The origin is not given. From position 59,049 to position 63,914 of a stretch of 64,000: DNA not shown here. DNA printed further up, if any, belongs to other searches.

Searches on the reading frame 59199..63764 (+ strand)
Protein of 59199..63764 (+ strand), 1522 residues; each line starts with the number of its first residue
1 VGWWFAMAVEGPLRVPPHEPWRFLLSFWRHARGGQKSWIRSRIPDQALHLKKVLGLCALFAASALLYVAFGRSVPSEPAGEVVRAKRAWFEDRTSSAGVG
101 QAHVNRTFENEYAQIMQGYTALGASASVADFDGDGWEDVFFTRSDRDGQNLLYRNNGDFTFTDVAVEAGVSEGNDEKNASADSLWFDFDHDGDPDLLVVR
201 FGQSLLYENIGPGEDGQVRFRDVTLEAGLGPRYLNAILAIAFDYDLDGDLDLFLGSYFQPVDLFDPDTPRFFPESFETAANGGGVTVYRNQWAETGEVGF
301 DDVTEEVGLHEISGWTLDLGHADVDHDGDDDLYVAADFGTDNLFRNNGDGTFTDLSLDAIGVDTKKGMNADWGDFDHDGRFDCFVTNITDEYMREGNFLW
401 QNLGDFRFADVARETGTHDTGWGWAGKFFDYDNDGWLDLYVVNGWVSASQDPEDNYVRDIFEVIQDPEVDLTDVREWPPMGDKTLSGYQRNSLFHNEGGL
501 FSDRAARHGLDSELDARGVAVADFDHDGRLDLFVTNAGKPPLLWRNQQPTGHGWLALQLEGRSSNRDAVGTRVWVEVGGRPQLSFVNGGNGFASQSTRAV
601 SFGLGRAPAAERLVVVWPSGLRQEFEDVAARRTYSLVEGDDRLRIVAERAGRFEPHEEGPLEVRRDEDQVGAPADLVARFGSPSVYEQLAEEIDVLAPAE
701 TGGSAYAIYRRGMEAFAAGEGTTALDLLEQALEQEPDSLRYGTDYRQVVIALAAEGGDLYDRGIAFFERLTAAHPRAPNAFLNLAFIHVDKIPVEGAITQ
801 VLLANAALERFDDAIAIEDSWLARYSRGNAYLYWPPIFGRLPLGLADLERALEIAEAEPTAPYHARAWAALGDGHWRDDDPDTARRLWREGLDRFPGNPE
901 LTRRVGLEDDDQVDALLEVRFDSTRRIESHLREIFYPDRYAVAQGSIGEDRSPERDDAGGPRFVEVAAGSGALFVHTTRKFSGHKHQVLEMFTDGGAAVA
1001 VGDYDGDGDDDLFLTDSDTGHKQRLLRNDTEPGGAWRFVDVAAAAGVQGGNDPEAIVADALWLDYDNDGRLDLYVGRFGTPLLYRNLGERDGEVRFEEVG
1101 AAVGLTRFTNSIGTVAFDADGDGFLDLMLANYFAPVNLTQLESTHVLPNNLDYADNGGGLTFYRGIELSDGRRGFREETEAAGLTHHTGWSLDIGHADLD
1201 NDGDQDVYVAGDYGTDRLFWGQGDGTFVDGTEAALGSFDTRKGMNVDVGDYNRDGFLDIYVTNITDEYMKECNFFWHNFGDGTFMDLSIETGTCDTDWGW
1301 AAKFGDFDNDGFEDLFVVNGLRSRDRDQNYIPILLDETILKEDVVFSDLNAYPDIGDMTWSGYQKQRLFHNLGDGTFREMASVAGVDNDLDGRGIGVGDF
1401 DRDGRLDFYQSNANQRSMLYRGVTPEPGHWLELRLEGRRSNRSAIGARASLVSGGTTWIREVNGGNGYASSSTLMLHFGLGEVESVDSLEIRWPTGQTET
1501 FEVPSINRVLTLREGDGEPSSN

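Call 6: search_protein_families(library=pfam, proteins=[window:59199-63764:+], max_evalue=0.01)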
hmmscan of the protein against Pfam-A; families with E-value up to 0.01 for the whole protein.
window:59199-63764:+ (1522 aa): 7 families
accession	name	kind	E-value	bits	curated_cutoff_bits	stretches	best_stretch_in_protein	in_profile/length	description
PF13517.12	FG-GAP_3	-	2.3e-77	255.9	26.9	10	1198-1261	1-61/61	FG-GAP-like repeat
PF07593.17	UnbV_ASPIC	-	1.9e-37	127.4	23.4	2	1444-1511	1-68/68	ASPIC and UnbV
PF01839.29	FG-GAP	-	5.5e-28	96.8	22.1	1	518-538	4-24/37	FG-GAP repeat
PF13428.12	TPR_14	-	9e-10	38.7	23.5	1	866-903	2-39/44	Tetratricopeptide repeat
PF13424.12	TPR_12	-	1.6e-05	25.4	30.1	1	839-894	17-74/77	Tetratricopeptide repeat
PF07719.23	TPR_2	-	5e-05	23.6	27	0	705-737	1-33/34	Tetratricopeptide repeat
PF14559.12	TPR_19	-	0.0069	17.1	25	0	715-740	1-26/68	Tetratricopeptide repeat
